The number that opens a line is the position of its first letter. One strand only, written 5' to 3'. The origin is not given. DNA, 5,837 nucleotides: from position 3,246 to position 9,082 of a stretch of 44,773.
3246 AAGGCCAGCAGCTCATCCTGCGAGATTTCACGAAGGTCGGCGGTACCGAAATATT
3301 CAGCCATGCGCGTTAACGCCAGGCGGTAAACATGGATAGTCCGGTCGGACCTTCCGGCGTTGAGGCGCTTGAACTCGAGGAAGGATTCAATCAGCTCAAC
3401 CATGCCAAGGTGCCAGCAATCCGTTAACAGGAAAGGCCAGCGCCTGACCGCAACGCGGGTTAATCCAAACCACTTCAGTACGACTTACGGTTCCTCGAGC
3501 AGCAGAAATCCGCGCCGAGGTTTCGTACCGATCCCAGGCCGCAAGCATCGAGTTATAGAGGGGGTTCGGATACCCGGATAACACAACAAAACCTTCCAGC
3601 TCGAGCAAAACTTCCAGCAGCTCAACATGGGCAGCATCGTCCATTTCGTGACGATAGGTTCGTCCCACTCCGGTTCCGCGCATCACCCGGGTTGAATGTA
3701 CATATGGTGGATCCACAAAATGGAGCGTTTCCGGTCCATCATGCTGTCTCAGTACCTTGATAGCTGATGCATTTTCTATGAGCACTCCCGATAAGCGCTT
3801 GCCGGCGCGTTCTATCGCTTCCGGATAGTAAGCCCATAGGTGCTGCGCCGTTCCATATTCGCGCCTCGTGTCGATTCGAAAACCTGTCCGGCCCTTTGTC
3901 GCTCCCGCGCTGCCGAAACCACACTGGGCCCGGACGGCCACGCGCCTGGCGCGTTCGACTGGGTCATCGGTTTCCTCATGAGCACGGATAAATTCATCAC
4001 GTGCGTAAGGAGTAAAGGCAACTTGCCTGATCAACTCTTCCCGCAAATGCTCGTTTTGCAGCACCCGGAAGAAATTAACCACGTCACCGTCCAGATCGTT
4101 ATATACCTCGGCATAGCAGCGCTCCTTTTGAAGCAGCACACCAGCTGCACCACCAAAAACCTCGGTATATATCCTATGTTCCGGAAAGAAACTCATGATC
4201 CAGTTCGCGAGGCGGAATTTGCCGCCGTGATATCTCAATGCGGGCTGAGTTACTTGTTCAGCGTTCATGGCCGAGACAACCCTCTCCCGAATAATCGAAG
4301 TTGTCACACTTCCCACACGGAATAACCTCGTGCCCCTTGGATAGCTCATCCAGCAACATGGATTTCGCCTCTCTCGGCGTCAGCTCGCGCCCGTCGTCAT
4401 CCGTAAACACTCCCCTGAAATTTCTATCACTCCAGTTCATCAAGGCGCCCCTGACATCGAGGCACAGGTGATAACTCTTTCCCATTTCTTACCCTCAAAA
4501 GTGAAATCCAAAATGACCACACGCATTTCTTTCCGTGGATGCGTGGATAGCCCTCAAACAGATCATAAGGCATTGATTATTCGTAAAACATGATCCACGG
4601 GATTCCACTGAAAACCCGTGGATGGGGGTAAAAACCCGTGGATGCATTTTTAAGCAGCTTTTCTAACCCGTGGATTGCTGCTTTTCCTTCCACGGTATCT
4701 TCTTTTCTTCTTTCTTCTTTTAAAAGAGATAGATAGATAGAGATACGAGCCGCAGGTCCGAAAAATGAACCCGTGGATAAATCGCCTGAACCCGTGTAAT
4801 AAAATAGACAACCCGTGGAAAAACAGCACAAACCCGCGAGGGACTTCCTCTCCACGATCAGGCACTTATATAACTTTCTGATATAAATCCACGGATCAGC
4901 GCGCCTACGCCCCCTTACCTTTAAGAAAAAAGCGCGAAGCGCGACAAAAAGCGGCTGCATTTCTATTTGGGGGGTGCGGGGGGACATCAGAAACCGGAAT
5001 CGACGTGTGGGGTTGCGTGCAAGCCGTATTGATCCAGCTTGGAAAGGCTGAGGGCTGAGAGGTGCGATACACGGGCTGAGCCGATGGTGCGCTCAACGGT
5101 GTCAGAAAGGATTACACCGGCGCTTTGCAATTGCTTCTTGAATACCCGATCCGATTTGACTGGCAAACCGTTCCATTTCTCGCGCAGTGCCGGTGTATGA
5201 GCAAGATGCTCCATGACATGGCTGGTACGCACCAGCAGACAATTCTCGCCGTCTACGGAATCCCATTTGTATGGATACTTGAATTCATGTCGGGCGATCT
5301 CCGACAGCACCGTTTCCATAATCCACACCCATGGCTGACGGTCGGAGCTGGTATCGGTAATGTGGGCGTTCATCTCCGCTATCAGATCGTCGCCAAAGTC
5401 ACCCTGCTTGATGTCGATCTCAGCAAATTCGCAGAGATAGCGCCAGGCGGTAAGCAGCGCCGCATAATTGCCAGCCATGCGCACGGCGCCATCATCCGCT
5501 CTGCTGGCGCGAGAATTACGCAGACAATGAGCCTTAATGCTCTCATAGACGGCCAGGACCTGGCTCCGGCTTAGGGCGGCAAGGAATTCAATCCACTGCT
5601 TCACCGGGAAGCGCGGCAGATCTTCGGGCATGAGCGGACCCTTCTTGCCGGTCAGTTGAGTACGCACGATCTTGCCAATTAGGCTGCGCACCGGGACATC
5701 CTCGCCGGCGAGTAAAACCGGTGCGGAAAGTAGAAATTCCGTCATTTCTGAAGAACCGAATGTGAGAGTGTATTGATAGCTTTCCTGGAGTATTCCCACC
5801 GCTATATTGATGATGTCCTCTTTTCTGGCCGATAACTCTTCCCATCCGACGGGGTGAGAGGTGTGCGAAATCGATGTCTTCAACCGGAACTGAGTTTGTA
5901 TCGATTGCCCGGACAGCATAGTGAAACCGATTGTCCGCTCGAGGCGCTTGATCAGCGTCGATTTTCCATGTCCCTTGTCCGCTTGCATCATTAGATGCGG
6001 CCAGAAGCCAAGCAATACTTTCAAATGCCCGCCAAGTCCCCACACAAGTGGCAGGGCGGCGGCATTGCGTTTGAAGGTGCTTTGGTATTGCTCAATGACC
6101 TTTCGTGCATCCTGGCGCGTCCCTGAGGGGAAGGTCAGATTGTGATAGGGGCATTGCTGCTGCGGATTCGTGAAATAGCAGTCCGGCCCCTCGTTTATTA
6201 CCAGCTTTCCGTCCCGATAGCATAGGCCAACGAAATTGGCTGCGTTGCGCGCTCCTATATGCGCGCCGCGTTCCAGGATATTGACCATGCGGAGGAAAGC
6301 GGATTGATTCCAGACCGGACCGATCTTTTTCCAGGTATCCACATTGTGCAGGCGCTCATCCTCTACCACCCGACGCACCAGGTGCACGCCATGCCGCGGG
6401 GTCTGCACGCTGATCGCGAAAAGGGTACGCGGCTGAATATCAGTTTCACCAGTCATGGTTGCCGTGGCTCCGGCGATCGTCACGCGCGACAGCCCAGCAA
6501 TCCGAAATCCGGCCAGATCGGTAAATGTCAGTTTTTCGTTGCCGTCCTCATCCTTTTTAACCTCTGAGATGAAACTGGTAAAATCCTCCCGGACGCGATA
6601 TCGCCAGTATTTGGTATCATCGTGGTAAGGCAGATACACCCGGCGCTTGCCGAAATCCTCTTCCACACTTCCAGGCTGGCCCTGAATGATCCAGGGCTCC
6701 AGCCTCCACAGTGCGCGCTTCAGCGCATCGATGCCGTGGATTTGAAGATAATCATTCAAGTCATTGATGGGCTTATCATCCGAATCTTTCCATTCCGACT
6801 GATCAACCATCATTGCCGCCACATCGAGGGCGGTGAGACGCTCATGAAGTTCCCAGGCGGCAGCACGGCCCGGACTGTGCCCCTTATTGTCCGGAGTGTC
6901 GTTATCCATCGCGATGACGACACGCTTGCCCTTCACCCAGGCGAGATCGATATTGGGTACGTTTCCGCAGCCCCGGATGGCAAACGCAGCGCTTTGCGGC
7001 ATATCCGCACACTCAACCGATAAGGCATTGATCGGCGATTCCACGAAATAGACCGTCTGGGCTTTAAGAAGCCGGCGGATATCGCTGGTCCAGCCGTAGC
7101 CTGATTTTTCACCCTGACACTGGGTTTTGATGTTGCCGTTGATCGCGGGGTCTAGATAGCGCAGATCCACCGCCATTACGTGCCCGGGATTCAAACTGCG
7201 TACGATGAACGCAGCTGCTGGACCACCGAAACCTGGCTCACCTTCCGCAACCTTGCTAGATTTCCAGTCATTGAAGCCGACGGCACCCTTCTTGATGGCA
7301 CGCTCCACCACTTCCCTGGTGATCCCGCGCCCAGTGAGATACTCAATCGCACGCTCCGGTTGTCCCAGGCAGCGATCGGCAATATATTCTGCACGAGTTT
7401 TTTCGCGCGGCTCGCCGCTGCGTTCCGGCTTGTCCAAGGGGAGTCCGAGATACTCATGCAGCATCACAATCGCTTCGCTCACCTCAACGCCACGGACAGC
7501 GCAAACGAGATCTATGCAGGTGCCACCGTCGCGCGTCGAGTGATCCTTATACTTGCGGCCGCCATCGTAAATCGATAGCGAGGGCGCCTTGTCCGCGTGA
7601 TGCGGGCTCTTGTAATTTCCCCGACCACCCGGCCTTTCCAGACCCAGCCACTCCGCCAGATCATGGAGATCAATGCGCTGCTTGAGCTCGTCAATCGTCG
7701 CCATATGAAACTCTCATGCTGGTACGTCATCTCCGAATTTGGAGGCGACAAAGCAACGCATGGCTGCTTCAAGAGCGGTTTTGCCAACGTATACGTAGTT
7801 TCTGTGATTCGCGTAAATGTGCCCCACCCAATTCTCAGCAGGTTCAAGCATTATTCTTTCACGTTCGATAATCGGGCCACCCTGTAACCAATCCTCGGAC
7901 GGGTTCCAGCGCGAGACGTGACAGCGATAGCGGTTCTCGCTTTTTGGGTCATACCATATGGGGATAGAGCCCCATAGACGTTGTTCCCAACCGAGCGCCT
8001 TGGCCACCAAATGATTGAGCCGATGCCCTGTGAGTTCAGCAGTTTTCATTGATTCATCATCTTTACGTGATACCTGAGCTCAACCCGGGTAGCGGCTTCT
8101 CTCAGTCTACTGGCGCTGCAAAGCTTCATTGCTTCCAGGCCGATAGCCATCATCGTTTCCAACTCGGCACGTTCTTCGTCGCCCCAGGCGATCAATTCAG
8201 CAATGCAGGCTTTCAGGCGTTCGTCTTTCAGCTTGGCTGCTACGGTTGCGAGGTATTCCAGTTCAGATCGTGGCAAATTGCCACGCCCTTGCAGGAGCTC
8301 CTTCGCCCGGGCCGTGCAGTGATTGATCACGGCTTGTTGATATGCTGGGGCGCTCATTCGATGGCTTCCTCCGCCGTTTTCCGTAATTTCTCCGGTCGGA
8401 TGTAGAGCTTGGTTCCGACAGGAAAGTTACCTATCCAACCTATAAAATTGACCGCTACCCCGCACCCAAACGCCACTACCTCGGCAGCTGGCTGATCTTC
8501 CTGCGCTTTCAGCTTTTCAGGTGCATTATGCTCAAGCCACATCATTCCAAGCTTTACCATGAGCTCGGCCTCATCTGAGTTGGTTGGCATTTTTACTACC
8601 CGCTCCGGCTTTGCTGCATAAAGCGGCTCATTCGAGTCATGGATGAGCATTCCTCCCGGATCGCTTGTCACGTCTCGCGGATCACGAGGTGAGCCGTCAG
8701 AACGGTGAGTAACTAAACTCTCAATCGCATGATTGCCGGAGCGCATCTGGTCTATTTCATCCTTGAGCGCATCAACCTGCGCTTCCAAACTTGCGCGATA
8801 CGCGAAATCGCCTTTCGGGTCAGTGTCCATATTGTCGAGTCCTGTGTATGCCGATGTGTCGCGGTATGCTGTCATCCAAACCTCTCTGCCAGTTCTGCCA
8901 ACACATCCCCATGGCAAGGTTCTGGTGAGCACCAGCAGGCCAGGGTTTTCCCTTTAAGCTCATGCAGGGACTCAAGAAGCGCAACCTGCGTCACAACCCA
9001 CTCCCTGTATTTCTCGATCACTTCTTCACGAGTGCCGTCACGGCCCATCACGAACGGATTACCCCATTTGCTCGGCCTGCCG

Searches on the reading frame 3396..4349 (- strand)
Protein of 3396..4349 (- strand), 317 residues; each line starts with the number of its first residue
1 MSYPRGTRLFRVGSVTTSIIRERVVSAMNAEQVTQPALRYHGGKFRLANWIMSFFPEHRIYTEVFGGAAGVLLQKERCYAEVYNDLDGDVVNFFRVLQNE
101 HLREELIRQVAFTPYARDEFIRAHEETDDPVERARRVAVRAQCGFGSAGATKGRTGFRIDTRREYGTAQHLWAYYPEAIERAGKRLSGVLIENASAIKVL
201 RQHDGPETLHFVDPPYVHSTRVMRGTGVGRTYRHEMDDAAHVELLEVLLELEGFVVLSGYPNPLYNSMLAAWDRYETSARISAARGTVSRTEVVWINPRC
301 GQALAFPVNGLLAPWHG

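Call 8: search_protein_families(library=pfam, proteins=[window:3396-4349:-], max_evalue=0.01)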
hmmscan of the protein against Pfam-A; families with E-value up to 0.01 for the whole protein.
window:3396-4349:- (317 aa): 1 family
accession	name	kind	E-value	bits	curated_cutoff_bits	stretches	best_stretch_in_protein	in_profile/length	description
PF02086.21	MethyltransfD12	-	1.4e-14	54.9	22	1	40-244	1-213/253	D12 class N6 adenine-specific DNA methyltransferase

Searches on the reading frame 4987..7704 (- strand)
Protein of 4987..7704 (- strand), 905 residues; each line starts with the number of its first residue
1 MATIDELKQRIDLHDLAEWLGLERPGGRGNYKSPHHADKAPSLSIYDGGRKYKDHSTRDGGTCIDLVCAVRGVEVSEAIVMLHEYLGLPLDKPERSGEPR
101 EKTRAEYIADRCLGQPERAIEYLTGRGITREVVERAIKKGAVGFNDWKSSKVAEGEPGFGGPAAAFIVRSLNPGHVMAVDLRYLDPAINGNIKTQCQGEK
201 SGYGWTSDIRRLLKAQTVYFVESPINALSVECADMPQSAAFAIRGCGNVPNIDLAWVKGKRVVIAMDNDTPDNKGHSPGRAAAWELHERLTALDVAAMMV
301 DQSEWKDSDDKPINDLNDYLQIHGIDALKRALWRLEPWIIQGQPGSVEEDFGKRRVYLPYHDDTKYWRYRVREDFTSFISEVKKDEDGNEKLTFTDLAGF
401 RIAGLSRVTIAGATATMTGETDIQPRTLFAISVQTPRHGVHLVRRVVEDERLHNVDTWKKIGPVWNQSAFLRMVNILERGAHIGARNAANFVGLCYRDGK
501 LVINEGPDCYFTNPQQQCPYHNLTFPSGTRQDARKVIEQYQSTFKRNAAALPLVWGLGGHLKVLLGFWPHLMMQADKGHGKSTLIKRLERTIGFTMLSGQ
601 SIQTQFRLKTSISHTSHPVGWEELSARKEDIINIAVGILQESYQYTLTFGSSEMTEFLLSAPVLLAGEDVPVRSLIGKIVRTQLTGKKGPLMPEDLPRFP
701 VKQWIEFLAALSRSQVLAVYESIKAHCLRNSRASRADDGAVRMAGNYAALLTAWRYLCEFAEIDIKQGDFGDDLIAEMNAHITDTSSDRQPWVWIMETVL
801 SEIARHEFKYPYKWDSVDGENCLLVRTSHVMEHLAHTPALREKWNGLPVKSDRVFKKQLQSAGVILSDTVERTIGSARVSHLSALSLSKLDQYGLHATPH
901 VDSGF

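Call 8: search_protein_families(library=pfam, proteins=[window:4987-7704:-], max_evalue=0.01)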
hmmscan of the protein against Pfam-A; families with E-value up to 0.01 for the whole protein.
window:4987-7704:- (905 aa): 3 families
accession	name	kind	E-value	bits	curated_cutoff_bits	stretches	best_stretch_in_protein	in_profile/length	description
PF13362.12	Toprim_3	-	5e-14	52.9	27.2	1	218-325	2-94/95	Toprim domain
PF01807.25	Zn_ribbon_DnaG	-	6.2e-07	29.6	24.9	1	3-91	5-94/98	CHC2 zinc finger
PF13155.12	Toprim_2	-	0.0061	17.3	22.1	0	220-310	2-86/88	Toprim-like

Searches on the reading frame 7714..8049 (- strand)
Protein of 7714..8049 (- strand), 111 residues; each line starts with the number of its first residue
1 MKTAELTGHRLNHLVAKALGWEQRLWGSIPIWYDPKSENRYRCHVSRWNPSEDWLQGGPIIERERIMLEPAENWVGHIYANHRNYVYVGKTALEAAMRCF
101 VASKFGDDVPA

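Call 20: search_protein_families(library=phrogs, proteins=[window:7714-8049:-], max_evalue=0.01)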
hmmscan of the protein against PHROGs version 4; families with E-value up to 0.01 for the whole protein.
window:7714-8049:- (111 aa): 2 families
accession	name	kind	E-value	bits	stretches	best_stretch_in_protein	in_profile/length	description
phrog_4389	-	unknown function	9.1e-27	94.9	1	1-110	6-128/135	-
phrog_444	-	unknown function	0.00087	20.4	1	4-101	5-113/121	-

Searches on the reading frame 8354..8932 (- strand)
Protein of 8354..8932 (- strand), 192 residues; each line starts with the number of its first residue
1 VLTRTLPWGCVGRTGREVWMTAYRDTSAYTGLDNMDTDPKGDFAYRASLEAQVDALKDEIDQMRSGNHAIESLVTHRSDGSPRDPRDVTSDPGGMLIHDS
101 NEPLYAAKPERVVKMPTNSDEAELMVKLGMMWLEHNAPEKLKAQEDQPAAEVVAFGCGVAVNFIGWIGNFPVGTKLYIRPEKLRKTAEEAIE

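Call 20: search_protein_families(library=phrogs, proteins=[window:8354-8932:-], max_evalue=0.01)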
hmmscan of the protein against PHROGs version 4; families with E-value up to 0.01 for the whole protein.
window:8354-8932:- (192 aa): 1 family
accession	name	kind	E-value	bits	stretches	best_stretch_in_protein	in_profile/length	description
phrog_12083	-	unknown function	0.0083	16.8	0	110-157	53-97/195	-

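Call 26: search_protein_families(library=pfam, proteins=[window:8354-8932:-], max_evalue=10)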
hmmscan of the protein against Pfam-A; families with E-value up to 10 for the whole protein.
window:8354-8932:- (192 aa): 1 family
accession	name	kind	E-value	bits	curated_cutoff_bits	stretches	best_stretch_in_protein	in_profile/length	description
PF13756.12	Stimulus_sens_1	-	0.16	12.9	29.8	1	91-152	25-87/111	Stimulus-sensing domain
